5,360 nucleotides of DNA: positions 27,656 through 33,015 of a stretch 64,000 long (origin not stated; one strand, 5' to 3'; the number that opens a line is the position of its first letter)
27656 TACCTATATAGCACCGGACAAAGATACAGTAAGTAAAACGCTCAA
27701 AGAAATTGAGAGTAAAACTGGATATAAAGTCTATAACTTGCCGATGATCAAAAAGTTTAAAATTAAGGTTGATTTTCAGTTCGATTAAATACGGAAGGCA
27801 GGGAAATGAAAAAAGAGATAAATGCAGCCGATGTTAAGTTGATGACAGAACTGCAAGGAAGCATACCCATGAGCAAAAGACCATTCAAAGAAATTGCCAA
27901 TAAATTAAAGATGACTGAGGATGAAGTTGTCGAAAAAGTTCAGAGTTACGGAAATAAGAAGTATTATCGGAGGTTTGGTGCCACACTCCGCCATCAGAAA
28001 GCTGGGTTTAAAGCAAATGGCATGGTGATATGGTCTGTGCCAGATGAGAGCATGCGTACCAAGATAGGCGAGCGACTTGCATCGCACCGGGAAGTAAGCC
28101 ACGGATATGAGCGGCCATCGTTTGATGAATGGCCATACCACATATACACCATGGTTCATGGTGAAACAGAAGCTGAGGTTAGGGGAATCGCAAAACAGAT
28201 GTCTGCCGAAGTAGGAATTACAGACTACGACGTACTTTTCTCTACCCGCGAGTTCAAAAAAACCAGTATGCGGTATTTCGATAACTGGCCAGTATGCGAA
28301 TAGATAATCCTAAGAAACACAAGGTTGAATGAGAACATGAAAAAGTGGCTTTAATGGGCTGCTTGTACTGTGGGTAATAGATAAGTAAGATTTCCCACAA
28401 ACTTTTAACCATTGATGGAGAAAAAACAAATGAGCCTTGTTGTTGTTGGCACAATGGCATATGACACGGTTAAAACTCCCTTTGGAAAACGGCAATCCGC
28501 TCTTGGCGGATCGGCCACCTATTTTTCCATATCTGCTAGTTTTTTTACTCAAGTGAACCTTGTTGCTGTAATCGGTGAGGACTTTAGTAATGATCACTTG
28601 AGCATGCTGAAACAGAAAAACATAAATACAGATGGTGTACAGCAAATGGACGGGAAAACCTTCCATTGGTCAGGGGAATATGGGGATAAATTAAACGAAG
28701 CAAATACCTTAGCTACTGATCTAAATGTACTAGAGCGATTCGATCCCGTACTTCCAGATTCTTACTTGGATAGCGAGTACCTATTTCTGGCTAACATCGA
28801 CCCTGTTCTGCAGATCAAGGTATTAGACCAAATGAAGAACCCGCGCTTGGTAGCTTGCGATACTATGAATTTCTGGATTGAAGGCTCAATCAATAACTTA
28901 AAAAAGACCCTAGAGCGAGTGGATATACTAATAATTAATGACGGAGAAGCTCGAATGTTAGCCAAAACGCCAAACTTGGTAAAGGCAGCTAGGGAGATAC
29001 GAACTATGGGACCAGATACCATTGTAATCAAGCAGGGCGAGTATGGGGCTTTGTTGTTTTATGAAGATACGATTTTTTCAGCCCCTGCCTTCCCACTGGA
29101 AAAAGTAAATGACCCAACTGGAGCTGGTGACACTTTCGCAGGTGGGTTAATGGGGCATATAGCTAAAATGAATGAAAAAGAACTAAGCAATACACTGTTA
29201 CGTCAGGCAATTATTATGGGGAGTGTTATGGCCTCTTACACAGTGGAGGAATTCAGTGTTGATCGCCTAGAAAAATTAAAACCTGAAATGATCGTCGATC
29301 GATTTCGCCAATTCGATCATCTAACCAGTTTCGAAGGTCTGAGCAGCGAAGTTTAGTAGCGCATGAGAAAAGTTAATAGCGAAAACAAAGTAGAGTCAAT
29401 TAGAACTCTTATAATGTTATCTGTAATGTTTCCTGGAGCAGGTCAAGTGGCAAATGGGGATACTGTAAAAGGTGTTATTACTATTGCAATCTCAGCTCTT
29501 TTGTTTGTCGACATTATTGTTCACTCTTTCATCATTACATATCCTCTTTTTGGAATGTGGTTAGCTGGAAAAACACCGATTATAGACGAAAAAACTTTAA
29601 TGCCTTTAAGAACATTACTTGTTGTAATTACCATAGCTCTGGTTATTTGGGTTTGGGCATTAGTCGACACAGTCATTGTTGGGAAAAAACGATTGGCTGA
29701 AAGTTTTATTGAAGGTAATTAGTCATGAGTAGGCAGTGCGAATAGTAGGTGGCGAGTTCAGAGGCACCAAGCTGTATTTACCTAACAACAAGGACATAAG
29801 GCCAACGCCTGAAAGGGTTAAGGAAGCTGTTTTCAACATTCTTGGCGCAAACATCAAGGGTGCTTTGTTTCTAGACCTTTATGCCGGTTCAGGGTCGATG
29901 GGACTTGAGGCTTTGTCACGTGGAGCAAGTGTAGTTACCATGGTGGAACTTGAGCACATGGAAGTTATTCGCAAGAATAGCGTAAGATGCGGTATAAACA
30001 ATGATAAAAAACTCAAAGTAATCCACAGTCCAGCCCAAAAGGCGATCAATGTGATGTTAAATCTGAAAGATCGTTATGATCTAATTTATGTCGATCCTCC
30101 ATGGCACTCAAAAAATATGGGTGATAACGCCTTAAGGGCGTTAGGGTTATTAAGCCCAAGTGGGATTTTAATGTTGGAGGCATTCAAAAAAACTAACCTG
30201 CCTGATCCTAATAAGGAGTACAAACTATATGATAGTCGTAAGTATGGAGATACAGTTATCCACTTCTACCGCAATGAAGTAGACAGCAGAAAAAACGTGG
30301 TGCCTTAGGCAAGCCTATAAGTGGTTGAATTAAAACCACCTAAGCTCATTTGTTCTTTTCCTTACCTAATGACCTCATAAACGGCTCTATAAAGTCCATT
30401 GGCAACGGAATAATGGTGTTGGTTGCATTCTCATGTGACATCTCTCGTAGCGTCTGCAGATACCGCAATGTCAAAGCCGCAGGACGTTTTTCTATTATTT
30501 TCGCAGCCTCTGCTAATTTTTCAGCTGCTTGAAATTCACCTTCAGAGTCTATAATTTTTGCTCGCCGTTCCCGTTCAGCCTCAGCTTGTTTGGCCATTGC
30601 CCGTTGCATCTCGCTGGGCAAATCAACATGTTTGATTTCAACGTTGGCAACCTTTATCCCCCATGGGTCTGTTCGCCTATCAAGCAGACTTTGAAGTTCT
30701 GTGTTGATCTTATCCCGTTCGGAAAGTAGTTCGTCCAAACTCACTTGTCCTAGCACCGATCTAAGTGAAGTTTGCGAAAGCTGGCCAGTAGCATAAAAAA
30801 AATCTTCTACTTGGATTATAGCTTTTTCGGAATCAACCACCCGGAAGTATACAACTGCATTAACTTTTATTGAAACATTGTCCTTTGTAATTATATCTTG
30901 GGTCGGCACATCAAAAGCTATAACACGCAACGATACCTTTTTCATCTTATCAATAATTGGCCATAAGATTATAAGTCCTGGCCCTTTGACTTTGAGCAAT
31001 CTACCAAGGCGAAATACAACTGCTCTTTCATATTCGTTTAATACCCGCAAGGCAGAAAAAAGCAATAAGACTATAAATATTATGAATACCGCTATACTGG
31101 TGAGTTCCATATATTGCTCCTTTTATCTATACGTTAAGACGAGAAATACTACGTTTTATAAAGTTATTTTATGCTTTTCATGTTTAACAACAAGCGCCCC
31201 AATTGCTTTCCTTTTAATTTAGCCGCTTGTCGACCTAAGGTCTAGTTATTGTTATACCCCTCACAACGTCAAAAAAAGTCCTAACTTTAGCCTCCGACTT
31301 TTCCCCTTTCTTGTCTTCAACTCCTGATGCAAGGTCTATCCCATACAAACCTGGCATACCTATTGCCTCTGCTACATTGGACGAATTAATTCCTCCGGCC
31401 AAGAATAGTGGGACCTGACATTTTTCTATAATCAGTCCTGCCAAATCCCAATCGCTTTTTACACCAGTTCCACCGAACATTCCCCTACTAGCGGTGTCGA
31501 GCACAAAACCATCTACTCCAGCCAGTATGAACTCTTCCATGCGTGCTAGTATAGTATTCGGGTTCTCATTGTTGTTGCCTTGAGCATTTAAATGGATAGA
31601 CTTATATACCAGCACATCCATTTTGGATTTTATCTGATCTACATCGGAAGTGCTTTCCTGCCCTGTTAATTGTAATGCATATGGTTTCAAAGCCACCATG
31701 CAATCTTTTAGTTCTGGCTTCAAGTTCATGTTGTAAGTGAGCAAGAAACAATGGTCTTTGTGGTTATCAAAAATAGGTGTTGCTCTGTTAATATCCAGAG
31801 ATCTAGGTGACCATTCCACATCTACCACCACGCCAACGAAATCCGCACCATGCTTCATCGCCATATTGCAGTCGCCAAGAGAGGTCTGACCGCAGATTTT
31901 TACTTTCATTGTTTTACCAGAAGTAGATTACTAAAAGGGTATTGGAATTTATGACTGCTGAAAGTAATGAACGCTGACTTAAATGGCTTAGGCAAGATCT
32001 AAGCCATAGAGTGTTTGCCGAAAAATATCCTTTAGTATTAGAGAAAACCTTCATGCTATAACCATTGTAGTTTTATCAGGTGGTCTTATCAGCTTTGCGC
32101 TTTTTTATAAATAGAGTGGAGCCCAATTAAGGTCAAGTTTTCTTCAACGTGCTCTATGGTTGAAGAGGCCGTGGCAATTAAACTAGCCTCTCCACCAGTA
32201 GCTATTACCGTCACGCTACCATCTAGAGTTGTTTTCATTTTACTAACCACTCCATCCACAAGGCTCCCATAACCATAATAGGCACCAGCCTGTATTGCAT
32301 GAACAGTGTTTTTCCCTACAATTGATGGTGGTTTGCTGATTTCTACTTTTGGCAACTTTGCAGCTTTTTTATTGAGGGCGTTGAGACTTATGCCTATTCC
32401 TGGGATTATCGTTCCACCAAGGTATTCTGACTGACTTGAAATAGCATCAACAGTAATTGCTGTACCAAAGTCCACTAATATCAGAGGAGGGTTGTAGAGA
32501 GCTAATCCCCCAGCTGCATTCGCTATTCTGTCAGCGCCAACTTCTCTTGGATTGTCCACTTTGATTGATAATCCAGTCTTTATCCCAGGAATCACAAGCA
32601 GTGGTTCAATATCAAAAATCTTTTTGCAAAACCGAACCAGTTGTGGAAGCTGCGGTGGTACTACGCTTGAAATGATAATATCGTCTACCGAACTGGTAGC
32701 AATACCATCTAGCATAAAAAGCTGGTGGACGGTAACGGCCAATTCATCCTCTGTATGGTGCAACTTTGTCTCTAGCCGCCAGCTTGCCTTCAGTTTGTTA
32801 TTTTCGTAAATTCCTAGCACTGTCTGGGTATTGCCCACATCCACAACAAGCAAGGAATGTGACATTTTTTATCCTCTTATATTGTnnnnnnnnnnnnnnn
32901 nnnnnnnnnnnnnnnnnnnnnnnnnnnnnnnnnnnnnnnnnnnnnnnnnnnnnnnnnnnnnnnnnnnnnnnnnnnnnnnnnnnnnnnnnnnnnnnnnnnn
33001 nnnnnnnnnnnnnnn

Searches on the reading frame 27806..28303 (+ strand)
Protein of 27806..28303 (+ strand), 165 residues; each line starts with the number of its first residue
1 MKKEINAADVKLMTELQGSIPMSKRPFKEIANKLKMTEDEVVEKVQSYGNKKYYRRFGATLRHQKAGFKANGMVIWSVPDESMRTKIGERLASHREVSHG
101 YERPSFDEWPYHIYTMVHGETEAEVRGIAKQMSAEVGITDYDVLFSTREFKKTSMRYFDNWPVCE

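Call 62: search_protein_families(library=pfam, proteins=[window:27806-28303:+], max_evalue=0.00001)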
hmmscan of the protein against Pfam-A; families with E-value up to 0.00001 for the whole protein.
window:27806-28303:+ (165 aa): 2 families
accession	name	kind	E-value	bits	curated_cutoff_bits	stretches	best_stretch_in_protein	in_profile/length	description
PF17805.7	AsnC_trans_reg2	-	1.5e-29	102.4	27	1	65-151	1-86/86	AsnC-like ligand binding domain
PF22451.2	NirdL-like_HTH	-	1.9e-12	47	27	1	10-51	2-43/47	Siroheme decarboxylase NirDL-like HTH domain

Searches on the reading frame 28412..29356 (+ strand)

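Call 62: search_protein_families(library=pfam, proteins=[window:28412-29356:+], max_evalue=0.00001)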
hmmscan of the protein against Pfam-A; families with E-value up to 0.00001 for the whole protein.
window:28412-29356:+ (314 aa): 1 family
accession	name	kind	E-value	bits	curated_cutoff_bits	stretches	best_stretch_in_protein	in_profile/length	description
PF00294.29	PfkB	-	1.3e-27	97.4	25.8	1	29-283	33-295/302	pfkB family carbohydrate kinase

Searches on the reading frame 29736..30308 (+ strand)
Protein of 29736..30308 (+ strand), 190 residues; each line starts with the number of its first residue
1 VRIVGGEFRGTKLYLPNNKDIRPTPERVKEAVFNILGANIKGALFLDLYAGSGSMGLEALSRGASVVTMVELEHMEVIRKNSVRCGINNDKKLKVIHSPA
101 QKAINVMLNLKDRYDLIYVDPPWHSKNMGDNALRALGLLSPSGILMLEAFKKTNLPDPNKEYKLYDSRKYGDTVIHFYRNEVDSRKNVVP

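Call 38: search_protein_families(library=pfam, proteins=[window:29736-30308:+], max_evalue=0.0001)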
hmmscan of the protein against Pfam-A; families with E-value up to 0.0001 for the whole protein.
window:29736-30308:+ (190 aa): 1 family
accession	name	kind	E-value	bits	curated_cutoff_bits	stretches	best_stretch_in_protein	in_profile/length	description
PF03602.21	Cons_hypoth95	-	1.3e-46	159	24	1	1-179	1-182/182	Conserved hypothetical protein 95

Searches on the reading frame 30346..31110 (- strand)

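Call 38: search_protein_families(library=pfam, proteins=[window:30346-31110:-], max_evalue=0.0001)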
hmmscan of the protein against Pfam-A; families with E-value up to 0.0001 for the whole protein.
window:30346-31110:- (254 aa): 1 family
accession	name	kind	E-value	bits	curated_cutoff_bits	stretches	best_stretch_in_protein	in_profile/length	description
PF01145.31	Band_7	-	3.3e-39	135.2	23.6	1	23-192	2-175/176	SPFH domain / Band 7 family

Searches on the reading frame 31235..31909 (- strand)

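Call 38: search_protein_families(library=pfam, proteins=[window:31235-31909:-], max_evalue=0.0001)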
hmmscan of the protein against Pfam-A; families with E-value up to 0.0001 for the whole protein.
window:31235-31909:- (224 aa): 1 family
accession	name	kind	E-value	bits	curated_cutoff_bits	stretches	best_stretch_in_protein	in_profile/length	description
PF00697.28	PRAI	-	3e-22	79.7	22.7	1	3-214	1-192/193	N-(5'phosphoribosyl)anthranilate (PRA) isomerase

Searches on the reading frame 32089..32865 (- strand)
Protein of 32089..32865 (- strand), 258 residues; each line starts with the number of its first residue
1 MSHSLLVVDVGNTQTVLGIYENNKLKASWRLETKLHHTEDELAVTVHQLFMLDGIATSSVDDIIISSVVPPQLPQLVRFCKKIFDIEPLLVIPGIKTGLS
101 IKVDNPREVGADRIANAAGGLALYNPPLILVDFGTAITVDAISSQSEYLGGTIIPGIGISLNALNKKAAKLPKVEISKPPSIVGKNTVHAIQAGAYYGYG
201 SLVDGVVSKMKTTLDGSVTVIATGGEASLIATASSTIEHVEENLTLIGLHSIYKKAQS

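Call 38: search_protein_families(library=pfam, proteins=[window:32089-32865:-], max_evalue=0.0001)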
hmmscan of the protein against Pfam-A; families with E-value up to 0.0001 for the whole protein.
window:32089-32865:- (258 aa): 1 family
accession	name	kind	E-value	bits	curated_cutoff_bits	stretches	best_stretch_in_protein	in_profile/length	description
PF03309.20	Pan_kinase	-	7.8e-73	245.1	24.7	1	5-208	1-204/205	Type III pantothenate kinase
